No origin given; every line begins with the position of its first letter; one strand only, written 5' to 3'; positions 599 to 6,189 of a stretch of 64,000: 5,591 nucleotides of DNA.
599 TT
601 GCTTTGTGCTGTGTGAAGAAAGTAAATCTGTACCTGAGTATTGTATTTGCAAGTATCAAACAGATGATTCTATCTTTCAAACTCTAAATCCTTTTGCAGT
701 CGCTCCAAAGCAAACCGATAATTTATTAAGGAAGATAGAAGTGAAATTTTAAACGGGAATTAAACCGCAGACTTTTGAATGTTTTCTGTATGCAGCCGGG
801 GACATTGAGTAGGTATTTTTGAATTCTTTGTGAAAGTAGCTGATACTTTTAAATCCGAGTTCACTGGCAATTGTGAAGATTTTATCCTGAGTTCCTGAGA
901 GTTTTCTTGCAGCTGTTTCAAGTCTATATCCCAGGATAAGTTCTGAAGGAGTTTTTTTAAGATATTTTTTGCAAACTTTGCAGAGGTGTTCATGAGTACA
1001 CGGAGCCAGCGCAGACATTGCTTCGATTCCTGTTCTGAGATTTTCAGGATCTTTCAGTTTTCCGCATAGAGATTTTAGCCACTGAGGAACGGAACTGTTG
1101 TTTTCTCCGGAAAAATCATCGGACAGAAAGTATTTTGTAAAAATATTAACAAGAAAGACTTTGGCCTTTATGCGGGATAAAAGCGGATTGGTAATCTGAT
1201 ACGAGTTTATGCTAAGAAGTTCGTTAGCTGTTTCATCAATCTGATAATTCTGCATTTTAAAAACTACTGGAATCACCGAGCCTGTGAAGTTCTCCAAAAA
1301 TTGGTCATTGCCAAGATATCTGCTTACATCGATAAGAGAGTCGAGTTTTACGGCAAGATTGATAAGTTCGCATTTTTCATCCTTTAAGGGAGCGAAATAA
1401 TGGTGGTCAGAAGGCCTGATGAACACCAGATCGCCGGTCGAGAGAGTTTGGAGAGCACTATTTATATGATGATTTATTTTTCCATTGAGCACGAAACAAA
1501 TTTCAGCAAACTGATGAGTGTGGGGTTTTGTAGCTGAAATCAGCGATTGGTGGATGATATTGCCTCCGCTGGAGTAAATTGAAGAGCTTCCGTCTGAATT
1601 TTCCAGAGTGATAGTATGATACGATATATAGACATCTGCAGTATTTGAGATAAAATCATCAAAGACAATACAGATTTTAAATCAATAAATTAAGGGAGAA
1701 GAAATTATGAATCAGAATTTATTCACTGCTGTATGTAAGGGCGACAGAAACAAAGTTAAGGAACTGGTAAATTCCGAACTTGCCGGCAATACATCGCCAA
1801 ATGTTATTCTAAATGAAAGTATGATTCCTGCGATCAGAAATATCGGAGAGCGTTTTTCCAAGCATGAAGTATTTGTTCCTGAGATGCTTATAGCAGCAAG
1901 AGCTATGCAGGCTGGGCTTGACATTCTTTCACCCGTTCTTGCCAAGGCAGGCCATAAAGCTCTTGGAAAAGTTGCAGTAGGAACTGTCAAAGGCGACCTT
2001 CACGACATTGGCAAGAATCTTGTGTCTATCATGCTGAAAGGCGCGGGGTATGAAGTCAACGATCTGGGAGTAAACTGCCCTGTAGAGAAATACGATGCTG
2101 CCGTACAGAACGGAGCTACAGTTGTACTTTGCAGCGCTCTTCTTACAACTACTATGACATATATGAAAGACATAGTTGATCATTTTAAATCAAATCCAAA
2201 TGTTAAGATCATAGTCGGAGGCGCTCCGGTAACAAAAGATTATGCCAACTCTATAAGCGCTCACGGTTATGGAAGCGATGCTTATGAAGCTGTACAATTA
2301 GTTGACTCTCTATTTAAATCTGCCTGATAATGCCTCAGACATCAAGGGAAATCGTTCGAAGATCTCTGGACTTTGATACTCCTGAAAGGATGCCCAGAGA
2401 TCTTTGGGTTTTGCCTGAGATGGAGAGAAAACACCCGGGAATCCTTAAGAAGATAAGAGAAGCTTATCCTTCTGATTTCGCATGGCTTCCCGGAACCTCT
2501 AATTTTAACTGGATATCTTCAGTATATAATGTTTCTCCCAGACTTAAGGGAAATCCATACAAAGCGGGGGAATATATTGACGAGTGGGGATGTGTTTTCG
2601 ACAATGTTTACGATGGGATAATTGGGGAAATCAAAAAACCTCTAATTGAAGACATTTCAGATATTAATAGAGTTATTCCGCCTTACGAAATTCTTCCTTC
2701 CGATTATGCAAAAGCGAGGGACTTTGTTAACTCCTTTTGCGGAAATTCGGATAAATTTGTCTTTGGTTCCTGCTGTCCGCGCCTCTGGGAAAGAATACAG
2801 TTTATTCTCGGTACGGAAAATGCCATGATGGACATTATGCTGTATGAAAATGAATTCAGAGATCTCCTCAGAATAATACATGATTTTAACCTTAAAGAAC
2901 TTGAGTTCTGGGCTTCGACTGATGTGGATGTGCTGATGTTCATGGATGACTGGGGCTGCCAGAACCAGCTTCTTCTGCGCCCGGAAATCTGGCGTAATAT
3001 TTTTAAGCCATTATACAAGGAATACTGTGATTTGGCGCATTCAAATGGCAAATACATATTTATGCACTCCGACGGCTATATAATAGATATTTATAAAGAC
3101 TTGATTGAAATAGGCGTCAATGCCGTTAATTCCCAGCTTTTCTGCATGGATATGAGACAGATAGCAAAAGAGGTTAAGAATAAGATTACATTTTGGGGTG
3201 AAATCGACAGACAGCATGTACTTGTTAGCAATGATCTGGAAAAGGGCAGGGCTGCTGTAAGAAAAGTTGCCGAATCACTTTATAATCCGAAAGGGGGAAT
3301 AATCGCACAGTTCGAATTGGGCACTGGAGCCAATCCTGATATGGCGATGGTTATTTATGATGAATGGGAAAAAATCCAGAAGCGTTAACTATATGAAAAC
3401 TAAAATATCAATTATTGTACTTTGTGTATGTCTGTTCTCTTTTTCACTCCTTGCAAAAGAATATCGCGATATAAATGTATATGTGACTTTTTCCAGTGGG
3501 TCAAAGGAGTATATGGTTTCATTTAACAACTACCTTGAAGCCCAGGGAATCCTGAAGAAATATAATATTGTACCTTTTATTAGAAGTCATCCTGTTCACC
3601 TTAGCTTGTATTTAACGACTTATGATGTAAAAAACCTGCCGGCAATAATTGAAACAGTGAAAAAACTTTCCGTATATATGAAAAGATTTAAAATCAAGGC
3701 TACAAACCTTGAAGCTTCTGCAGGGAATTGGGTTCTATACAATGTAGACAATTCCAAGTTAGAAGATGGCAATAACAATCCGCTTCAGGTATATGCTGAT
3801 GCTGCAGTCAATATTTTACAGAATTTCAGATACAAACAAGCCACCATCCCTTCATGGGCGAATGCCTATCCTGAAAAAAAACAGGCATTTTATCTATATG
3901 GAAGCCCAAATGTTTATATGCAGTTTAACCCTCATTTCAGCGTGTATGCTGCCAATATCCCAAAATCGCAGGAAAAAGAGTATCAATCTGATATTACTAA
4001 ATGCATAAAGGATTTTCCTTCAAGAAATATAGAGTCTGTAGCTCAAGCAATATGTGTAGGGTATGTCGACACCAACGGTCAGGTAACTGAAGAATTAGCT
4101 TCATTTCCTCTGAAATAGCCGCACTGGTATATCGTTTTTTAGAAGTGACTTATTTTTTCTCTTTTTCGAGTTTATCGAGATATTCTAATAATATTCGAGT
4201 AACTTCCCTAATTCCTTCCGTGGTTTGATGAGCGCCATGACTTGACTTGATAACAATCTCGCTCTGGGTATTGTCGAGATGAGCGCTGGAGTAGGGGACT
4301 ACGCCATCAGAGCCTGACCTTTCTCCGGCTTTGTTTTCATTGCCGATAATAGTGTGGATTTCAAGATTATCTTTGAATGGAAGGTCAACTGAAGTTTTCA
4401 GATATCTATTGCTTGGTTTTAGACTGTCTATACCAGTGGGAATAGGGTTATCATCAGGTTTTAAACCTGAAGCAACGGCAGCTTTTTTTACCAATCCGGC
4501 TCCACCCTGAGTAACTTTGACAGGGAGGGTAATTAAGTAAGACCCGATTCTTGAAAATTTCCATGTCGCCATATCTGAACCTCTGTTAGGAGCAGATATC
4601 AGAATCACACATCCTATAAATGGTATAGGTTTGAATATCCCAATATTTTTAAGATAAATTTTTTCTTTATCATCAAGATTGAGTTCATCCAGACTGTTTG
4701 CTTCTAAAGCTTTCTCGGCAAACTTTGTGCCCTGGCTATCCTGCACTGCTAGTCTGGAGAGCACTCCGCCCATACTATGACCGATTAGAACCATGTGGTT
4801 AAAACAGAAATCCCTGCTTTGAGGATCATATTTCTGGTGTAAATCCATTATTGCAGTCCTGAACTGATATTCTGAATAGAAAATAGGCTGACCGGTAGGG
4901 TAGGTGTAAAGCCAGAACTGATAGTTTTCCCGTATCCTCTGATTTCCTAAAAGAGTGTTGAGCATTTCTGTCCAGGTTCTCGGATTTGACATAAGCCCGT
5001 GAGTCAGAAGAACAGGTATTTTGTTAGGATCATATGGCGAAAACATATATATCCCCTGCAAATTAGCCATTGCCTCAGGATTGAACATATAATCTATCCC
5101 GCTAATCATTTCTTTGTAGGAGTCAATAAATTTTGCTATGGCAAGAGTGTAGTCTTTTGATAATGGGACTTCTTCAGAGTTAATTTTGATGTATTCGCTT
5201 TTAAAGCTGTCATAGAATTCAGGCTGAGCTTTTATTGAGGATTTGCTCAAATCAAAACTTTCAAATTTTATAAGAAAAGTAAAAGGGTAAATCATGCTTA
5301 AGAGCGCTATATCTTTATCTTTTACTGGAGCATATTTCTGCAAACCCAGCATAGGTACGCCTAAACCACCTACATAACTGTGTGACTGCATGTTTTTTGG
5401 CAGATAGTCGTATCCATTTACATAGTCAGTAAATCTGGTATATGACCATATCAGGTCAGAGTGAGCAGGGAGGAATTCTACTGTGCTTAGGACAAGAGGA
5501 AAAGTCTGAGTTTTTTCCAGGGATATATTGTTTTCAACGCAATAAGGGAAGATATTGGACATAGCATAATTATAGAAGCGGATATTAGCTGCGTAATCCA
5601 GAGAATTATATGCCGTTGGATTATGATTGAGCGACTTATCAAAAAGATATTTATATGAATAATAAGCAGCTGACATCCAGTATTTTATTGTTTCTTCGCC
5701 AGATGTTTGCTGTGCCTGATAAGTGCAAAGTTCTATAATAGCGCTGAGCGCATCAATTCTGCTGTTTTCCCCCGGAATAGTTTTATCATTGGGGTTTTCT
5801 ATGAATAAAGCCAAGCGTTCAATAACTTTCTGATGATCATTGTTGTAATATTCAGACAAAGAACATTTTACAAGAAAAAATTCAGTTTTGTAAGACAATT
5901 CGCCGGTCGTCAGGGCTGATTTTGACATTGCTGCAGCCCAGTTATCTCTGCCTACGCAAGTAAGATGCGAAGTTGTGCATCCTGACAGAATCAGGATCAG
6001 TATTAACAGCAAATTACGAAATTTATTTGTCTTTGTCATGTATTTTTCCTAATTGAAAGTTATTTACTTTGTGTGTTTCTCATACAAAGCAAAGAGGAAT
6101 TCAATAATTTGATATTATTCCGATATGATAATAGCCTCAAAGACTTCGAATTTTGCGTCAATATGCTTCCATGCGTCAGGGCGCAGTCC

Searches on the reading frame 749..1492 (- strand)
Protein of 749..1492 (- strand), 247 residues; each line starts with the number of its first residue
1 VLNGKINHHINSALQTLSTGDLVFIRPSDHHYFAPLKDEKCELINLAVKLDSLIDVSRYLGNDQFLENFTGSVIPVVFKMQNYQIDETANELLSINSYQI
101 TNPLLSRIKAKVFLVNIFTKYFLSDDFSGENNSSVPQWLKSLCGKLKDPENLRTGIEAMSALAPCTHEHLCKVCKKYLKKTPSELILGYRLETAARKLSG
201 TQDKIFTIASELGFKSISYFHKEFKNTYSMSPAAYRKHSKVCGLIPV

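Call 26: search_protein_families(library=pfam, proteins=[window:749-1492:-])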
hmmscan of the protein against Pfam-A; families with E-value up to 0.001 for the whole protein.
window:749-1492:- (247 aa): 2 families
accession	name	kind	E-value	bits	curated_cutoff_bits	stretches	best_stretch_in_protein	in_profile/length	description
PF12833.13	HTH_18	-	4.8e-17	62.5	33.6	1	163-237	5-79/80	Helix-turn-helix domain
PF00165.29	HTH_AraC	-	1.7e-14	53.9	26.6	1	202-237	8-42/42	Bacterial regulatory helix-turn-helix proteins, AraC family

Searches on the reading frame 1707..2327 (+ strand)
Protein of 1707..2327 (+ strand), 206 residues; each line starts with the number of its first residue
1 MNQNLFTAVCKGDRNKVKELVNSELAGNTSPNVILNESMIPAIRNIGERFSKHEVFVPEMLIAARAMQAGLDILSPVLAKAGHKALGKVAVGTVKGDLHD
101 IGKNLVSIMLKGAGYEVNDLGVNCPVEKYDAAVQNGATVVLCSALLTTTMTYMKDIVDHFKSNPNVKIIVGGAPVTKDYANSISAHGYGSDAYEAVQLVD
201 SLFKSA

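Call 26: search_protein_families(library=pfam, proteins=[window:1707-2327:+])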
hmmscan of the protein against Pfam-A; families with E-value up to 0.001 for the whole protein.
window:1707-2327:+ (206 aa): 3 families
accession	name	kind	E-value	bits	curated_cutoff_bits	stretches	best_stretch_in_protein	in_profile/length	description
PF02310.24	B12-binding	-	1.1e-24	87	32.1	1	87-196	1-120/121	B12 binding domain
PF02607.22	B12-binding_2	-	4.2e-19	68.9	23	1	3-74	3-73/74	B12 binding domain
PF07451.17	SpoVAD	-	0.00056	19.2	22.1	1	94-153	227-289/329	Stage V sporulation protein AD (SpoVAD)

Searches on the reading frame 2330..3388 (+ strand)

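Call 26: search_protein_families(library=pfam, proteins=[window:2330-3388:+])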
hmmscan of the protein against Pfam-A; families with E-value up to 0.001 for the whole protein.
window:2330-3388:+ (352 aa): 1 family
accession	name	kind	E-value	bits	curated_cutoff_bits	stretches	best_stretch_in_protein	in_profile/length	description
PF01208.23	URO-D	-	2.8e-12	46.8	23.9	1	161-336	161-329/346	Uroporphyrinogen decarboxylase (URO-D)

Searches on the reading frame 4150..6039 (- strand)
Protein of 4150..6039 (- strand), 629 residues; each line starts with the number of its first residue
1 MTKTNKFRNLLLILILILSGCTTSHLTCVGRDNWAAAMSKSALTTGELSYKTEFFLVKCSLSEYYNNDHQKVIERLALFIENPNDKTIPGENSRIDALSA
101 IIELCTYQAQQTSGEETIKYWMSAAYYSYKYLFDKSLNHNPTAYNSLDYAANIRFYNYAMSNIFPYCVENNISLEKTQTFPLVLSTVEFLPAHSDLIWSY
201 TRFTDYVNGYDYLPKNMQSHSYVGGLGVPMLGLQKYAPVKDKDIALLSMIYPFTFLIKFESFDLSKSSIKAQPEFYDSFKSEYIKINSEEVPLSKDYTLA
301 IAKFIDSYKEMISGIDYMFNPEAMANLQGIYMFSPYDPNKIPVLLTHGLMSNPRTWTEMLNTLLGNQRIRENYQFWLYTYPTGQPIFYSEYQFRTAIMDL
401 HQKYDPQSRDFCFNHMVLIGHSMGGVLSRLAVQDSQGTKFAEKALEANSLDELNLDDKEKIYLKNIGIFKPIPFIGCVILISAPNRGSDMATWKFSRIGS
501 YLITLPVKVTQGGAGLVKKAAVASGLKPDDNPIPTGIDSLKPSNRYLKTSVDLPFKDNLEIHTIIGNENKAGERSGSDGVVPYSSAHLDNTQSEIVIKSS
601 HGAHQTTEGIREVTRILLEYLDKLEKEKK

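Call 26: search_protein_families(library=pfam, proteins=[window:4150-6039:-])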
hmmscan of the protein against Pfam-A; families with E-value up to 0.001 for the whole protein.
window:4150-6039:- (629 aa): 1 family
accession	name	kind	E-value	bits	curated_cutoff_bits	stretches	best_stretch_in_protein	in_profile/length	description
PF07819.20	PGAP1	-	0.00023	21.4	24.3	1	396-434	75-111/233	PGAP1-like alpha/beta domain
